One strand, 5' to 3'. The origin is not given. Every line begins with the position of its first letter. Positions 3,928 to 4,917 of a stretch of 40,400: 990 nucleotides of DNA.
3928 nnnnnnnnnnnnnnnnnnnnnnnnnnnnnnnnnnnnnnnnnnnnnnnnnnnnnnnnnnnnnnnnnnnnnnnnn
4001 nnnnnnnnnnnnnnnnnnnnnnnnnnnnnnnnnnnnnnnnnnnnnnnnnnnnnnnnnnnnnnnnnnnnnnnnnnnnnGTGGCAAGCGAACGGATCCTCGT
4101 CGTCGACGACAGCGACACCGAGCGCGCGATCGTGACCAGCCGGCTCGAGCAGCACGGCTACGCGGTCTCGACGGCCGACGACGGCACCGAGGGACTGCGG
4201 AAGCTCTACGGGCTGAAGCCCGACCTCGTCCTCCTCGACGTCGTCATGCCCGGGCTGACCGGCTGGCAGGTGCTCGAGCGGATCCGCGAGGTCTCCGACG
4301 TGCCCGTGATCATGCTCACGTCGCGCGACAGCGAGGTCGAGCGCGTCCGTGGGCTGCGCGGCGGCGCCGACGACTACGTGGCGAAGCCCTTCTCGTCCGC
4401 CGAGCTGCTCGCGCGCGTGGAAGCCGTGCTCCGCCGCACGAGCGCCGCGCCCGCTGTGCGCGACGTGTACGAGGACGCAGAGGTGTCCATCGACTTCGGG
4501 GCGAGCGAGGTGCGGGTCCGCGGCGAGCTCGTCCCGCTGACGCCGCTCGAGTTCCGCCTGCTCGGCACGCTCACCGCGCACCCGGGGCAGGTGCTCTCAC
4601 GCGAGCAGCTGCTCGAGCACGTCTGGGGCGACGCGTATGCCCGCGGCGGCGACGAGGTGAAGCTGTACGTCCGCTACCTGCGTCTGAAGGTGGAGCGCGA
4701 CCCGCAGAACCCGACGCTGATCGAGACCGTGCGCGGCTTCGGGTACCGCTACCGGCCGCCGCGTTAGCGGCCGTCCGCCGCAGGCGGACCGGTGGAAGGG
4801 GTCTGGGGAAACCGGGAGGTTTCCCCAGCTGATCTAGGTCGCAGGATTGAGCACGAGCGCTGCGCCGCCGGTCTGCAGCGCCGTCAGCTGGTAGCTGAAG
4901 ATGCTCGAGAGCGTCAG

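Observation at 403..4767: Che-like signalling module wired to an OmpR-type transcription factor, with a methylesterase-less CheB receiver and no CheY/CheR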

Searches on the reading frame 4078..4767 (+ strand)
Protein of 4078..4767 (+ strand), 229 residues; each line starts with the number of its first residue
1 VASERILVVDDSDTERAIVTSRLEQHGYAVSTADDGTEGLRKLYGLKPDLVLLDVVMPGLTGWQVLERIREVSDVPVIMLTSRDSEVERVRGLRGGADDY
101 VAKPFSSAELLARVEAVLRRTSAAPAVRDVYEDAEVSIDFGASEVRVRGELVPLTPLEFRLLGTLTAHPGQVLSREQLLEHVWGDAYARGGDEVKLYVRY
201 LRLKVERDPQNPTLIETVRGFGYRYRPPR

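Call 19: find_homologous_proteins(query=window:4078-4767:+, max_evalue=1e-20)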
Query window:4078-4767:+ (229 aa): 7972 proteins with E <= 1e-20 among 8000 candidates; the best 120 are listed.
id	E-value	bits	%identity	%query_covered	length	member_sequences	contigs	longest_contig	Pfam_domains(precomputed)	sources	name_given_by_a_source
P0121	1.2e-142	491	100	100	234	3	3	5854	PF00486.35,PF00072.31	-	-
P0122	1.2e-117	409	82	100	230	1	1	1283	PF00486.35,PF00072.31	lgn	-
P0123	2.6e-116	405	80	100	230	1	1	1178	PF00486.35,PF00072.31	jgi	jgi:DNA-binding response OmpR family regulator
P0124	9.2e-116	403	80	100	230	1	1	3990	PF00486.35,PF00072.31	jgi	jgi:DNA-binding response OmpR family regulator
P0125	1.2e-114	399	80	100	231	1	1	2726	PF00486.35,PF00072.31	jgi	jgi:DNA-binding response OmpR family regulator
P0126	4.8e-114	397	80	98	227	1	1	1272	PF00486.35,PF00072.31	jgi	jgi:DNA-binding response OmpR family regulator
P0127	6.4e-114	397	79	100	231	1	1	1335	PF00486.35,PF00072.31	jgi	jgi:DNA-binding response OmpR family regulator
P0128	7.2e-113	394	80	100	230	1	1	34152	PF00486.35,PF00072.31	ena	-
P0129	2.6e-112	392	79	99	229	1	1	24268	PF00486.35,PF00072.31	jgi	jgi:DNA-binding response OmpR family regulator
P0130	6.0e-112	391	77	98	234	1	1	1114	PF00486.35,PF00072.31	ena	-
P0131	8.4e-112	390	79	97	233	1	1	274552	PF00486.35,PF00072.31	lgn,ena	-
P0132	1.9e-111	389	79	100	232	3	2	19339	PF00486.35,PF00072.31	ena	-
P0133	3.0e-111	388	79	98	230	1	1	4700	PF00486.35,PF00072.31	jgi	-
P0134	9.9e-111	387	79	99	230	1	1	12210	PF00486.35,PF00072.31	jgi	jgi:DNA-binding response OmpR family regulator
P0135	2.8e-110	385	77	98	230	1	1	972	PF00486.35,PF00072.31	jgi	jgi:DNA-binding response OmpR family regulator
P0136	3.1e-110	385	78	98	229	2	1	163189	PF00486.35,PF00072.31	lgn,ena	-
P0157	2.7e-95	336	71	99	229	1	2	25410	PF00486.35,PF00072.31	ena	-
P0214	1.8e-88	314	64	100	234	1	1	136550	PF00486.35,PF00072.31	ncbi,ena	-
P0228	1.1e-87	311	64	100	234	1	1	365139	PF00486.35,PF00072.31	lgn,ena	-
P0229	1.2e-87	311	65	99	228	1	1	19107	PF00486.35,PF00072.31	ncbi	-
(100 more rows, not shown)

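Call 20: find_encoding_contigs(protein=P0128, flank=10000, max_places=2)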
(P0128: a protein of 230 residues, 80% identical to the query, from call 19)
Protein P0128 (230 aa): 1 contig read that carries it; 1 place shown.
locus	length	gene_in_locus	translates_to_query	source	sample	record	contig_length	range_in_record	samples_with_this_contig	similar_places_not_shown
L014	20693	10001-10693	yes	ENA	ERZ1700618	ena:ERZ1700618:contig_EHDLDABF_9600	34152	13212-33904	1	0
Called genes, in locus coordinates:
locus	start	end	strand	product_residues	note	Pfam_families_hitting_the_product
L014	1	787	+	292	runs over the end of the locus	-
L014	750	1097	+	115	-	-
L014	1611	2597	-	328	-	PF00581:Rhodanese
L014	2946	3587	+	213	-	PF07690:MFS_1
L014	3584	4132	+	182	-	PF07690:MFS_1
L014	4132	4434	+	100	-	PF14864:Alkyl_sulf_C, PF02036:SCP2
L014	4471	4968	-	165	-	PF07690:MFS_1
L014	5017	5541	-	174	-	PF00083:Sugar_tr (weak), PF07690:MFS_1, PF06779:MFS_4 (weak)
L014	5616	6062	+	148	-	PF00072:Response_reg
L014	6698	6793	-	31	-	-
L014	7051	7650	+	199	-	-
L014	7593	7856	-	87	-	-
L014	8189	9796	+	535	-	PF02895:H-kinase_dim, PF02518:HATPase_c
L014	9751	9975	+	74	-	PF00072:Response_reg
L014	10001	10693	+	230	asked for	PF00072:Response_reg, PF00486:Trans_reg_C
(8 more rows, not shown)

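Call 21: find_encoding_contigs(protein=P0131, flank=10000, max_places=2)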
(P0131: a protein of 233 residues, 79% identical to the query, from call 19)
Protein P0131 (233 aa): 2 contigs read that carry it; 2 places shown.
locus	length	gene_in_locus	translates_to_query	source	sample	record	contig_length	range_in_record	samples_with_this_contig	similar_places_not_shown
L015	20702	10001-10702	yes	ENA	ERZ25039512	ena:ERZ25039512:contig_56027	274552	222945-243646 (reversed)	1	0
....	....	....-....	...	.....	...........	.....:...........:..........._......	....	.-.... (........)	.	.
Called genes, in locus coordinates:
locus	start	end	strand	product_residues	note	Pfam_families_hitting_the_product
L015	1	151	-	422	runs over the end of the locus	PF00753:Lactamase_B, PF23023:Anti-Pycsar_Apyc1 (faint), PF00581:Rhodanese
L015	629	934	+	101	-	PF14864:Alkyl_sulf_C, PF02036:SCP2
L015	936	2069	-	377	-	PF07690:MFS_1, PF06779:MFS_4 (weak)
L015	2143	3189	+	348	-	PF01266:DAO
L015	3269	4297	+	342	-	PF00072:Response_reg, PF01339:CheB_methylest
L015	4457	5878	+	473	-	PF00015:MCPsignal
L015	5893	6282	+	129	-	PF01584:CheW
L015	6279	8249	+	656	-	PF01627:Hpt, PF02895:H-kinase_dim, PF02518:HATPase_c, PF01584:CheW, PF00072:Response_reg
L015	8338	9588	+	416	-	PF01739:CheR, PF08242:Methyltransf_12 (faint), PF13649:Methyltransf_25 (faint), PF13181:TPR_8 (faint), PF07719:TPR_2 (faint), PF13432:TPR_16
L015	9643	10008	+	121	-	PF00072:Response_reg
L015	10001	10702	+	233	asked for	PF00072:Response_reg, PF00486:Trans_reg_C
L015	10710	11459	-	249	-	-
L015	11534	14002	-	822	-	PF00004:AAA, PF07728:AAA_5 (faint), PF01434:Peptidase_M41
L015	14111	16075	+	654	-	PF00596:Aldolase_II, PF00106:adh_short, PF08659:KR (weak), PF13561:adh_short_C2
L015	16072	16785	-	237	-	PF04402:SIMPL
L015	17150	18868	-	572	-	-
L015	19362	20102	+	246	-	PF04542:Sigma70_r2, PF04539:Sigma70_r3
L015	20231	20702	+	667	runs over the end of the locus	PF00009:GTP_EFTU, PF22042:EF-G_D2, PF03144:GTP_EFTU_D2, PF14492:EFG_III, PF03764:EFG_IV, PF00679:EFG_C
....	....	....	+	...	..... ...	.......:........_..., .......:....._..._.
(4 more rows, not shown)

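Call 22: find_encoding_contigs(protein=P0136, flank=10000, max_places=2)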
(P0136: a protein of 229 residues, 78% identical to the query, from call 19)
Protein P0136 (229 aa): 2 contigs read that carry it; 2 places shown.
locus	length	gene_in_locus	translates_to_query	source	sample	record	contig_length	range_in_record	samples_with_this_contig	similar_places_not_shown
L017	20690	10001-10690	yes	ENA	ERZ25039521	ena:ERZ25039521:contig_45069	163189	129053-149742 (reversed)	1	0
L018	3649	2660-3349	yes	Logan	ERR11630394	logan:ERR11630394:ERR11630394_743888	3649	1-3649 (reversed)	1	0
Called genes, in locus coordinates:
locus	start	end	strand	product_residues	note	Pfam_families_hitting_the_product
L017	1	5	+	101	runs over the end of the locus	PF02036:SCP2, PF14864:Alkyl_sulf_C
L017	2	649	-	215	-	PF07690:MFS_1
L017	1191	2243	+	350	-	PF01266:DAO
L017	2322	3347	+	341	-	PF00072:Response_reg, PF01339:CheB_methylest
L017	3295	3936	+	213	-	-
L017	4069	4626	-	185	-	-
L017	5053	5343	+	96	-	PF01584:CheW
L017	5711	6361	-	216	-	-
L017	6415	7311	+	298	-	PF01584:CheW, PF00072:Response_reg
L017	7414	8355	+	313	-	PF00072:Response_reg, PF01339:CheB_methylest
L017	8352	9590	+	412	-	PF01739:CheR, PF08242:Methyltransf_12 (faint), PF13181:TPR_8 (faint), PF07719:TPR_2 (faint), PF13371:TPR_9 (weak), PF13432:TPR_16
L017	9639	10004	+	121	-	PF00072:Response_reg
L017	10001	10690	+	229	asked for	PF00072:Response_reg, PF00486:Trans_reg_C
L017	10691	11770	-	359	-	-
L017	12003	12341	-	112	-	PF01434:Peptidase_M41 (weak)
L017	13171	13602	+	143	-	-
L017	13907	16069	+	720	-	PF00596:Aldolase_II, PF00106:adh_short, PF08659:KR, PF13561:adh_short_C2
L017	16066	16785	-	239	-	PF04402:SIMPL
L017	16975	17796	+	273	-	PF23197:IG_AIR9 (faint)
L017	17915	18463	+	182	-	PF13731:WxL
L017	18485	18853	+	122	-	-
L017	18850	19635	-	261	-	PF14023:Bestrophin-like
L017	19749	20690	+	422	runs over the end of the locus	-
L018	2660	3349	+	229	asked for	PF00072:Response_reg, PF00486:Trans_reg_C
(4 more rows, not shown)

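Call 23: find_encoding_contigs(protein=P0228, flank=10000, max_places=1)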
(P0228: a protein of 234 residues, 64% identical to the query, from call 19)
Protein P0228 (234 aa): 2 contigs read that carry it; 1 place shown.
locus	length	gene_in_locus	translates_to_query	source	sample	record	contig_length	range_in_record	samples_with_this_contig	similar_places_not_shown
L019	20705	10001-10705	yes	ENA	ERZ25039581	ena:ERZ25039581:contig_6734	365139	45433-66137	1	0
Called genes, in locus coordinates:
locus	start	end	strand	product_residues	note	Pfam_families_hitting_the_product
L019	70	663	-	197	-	PF08241:Methyltransf_11 (weak), PF08242:Methyltransf_12 (weak), PF13489:Methyltransf_23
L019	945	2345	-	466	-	PF02397:Bac_transf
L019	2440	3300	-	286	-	PF00535:Glycos_transf_2, PF13641:Glyco_tranf_2_3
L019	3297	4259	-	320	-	PF00535:Glycos_transf_2, PF10111:Glyco_tranf_2_2, PF13641:Glyco_tranf_2_3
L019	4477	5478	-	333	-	PF01370:Epimerase, PF04321:RmlD_sub_bind (weak), PF16363:GDP_Man_Dehyd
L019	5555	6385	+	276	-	PF01336:tRNA_anti-codon (weak), PF01966:HD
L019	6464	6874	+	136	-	-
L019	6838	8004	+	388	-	-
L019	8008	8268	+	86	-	PF01584:CheW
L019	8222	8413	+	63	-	PF01584:CheW (weak)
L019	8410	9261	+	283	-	PF01627:Hpt, PF02895:H-kinase_dim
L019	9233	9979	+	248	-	PF02518:HATPase_c, PF01584:CheW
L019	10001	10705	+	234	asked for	PF00072:Response_reg, PF00486:Trans_reg_C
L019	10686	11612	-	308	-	PF06071:YchF-GTPase_C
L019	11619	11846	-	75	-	-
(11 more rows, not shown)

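Call 24: find_encoding_contigs(protein=P0214, flank=10000, max_places=1)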
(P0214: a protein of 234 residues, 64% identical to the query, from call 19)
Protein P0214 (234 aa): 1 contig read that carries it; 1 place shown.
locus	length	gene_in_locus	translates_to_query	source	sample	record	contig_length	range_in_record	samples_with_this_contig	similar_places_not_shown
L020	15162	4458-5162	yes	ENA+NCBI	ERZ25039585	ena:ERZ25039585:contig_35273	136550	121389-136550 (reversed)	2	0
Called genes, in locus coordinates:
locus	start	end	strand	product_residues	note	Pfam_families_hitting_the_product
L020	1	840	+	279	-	?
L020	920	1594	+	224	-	-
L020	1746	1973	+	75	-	-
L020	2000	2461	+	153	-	PF00015:MCPsignal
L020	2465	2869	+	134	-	PF01584:CheW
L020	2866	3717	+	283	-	PF01627:Hpt, PF02895:H-kinase_dim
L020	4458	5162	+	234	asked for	PF00072:Response_reg, PF00486:Trans_reg_C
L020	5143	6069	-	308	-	PF06071:YchF-GTPase_C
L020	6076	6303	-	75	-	-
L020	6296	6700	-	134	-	PF00903:Glyoxalase, PF13468:Glyoxalase_3, PF13669:Glyoxalase_4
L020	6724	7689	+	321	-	-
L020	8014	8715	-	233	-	PF00583:Acetyltransf_1, PF13508:Acetyltransf_7 (weak)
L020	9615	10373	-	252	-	PF07136:DUF1385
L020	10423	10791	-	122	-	PF13473:Cupredoxin_1, PF00127:Copper-bind (weak)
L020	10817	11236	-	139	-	-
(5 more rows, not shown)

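Call 30: search_protein_families(library=ncbifam, proteins=[window:4078-4767:+], max_evalue=0.001)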
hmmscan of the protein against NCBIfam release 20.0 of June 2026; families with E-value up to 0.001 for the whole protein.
window:4078-4767:+ (229 aa): 98 families (the best 25 are shown)
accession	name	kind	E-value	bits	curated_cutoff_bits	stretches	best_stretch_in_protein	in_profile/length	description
NF040689.1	MtrAB_MtrA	equivalog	1.2e-64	217.6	300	1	6-224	1-217/219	MtrAB system response regulator MtrA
NF045944.1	ResRegRpaBCyano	equivalog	2.9e-59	200.2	330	1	7-225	1-227/229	response regulator transcription factor RpaB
NF041733.1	resp_reg_CseB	equivalog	3.4e-58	196.7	350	1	5-226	2-227/228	two-component system response regulator CseB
TIGR02154.1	PhoB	equivalog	4.2e-58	196.3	296.2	1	3-225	2-225/226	phosphate regulon transcriptional regulator PhoB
NF040534.1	resp_reg_YycF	equivalog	5.1e-56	189.5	340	1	5-226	2-228/231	response regulator YycF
NF008296.0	PRK11083.1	equivalog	2.3e-53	180.9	273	1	2-226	2-226/228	two-component system response regulator CreB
NF007546.0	PRK10161.1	equivalog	2.1e-49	168.1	471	1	4-225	3-225/229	phosphate response regulator transcription factor PhoB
NF007982.1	PRK10710.1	equivalog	2.8e-48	164.5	380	1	3-225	7-227/235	envelope stress response regulator BaeR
NF007820.0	PRK10529.1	equivalog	3.2e-48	164.1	325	1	5-226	3-224/225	two-component system response regulator KdpE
NF033120.0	vanR_FM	exception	3.4e-48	164.3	460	1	5-225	5-229/231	vancomycin resistance response regulator transcription factor, VanR-F/VanR-M family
NF033117.2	vanR_ACDEGLN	exception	1.1e-47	162.5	350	1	6-224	1-224/226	VanR-ABDEGLN family response regulator transcription factor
TIGR01387.1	cztR_silR_copR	subfamily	1.4e-47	162.2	279.2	1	6-224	1-217/218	heavy metal response regulator transcription factor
NF053854.1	RespRegPhoBBctds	equivalog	3.5e-46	157.4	270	1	6-225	1-224/225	two-component system response regulator PhoB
NF008567.0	PRK11517.1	equivalog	5.3e-46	156.8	353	1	5-226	2-219/223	response regulator transcription factor HprR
NF007005.1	PRK09468.1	equivalog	5e-45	153.8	331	1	3-227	3-233/237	osmolarity response regulator transcription factor OmpR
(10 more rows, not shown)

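Call 52: find_encoding_contigs(protein=P0229, flank=10000, max_places=1)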
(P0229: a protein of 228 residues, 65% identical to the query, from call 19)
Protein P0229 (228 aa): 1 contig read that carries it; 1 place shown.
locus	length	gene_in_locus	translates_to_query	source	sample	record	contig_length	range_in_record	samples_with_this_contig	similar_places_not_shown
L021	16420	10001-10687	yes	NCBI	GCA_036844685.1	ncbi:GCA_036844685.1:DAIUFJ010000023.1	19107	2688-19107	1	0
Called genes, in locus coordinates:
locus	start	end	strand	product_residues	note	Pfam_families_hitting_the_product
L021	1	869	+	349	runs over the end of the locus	PF00072:Response_reg, PF01339:CheB_methylest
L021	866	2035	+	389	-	PF01739:CheR, PF08242:Methyltransf_12 (weak), PF07719:TPR_2 (faint)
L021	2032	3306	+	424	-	PF01590:GAF (weak), PF13492:GAF_3, PF07228:SpoIIE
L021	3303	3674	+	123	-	PF23198:PDE8A_N (weak), PF00072:Response_reg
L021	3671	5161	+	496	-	PF13492:GAF_3 (faint), PF01590:GAF (weak), PF13185:GAF_2, PF13487:HD_5, PF01966:HD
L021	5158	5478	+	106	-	PF01740:STAS, PF13466:STAS_2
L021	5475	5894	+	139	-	PF13581:HATPase_c_2, PF02518:HATPase_c (weak)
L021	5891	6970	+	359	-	PF11997:DUF3492, PF20706:GT4-conflict, PF13439:Glyco_transf_4 (faint), PF13579:Glyco_trans_4_4 (weak), PF11997:DUF3492, PF00534:Glycos_transf_1, PF13692:Glyco_trans_1_4, PF13524:Glyco_trans_1_2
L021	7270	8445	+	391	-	PF11997:DUF3492, PF13579:Glyco_trans_4_4 (weak), PF13439:Glyco_transf_4, PF00534:Glycos_transf_1, PF13692:Glyco_trans_1_4, PF13524:Glyco_trans_1_2 (faint)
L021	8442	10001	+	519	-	-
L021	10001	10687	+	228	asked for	PF00072:Response_reg, PF00486:Trans_reg_C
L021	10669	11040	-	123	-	-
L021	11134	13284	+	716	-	PF00989:PAS, PF13188:PAS_8 (weak), PF08447:PAS_3 (weak), PF08448:PAS_4, PF13426:PAS_9, PF00512:HisKA, PF02518:HATPase_c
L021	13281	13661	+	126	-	PF00072:Response_reg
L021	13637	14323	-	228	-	PF00072:Response_reg, PF00486:Trans_reg_C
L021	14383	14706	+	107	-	-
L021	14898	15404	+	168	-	-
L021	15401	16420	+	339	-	PF06030:WxLIP_PGBD (faint), PF11797:WxLIP_HBD (weak)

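Call 53: find_encoding_contigs(protein=P0157, flank=10000, max_places=1)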
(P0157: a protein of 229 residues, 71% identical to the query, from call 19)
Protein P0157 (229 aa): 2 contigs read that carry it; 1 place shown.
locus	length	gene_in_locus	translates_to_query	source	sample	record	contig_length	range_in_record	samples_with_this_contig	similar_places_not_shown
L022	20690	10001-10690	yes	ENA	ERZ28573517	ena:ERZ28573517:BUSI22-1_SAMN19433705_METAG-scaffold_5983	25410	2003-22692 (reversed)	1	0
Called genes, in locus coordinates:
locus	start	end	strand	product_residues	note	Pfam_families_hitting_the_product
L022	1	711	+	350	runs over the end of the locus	PF00072:Response_reg, PF01339:CheB_methylest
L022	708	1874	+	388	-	PF01739:CheR, PF13489:Methyltransf_23 (faint), PF08241:Methyltransf_11 (weak), PF08242:Methyltransf_12 (weak), PF13649:Methyltransf_25 (faint), PF07719:TPR_2 (faint)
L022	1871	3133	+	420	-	PF13185:GAF_2, PF01590:GAF (weak), PF13492:GAF_3 (weak), PF07228:SpoIIE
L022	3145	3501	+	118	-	PF00072:Response_reg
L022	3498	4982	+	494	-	PF01590:GAF, PF13185:GAF_2, PF13492:GAF_3, PF13487:HD_5, PF01966:HD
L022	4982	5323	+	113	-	PF01740:STAS, PF13466:STAS_2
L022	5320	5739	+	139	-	PF13581:HATPase_c_2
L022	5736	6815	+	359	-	PF11997:DUF3492, PF20706:GT4-conflict, PF11997:DUF3492, PF13524:Glyco_trans_1_2 (faint), PF00534:Glycos_transf_1, PF13692:Glyco_trans_1_4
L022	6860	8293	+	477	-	PF11997:DUF3492, PF13579:Glyco_trans_4_4 (weak), PF13439:Glyco_transf_4, PF00534:Glycos_transf_1, PF13692:Glyco_trans_1_4, PF13524:Glyco_trans_1_2 (weak)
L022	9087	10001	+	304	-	-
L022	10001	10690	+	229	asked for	PF00072:Response_reg, PF00486:Trans_reg_C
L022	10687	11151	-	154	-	-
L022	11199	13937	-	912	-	PF00330:Aconitase, PF00694:Aconitase_C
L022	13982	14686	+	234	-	PF03575:Peptidase_S51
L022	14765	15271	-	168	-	PF00484:Pro_CA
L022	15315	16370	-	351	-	PF00266:Aminotran_5, PF01053:Cys_Met_Meta_PP (weak)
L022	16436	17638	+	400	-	PF00089:Trypsin, PF13365:Trypsin_2, PF13180:PDZ_2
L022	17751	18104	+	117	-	-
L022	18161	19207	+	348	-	PF04107:GCS2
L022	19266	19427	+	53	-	-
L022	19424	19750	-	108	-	-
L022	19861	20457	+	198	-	PF04542:Sigma70_r2, PF22029:PhyR_sigma2, PF08281:Sigma70_r4_2, PF04545:Sigma70_r4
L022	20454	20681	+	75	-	PF13490:zf-HC2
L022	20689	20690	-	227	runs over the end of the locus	PF13413:HTH_25 (weak), PF13399:LytR_C (faint)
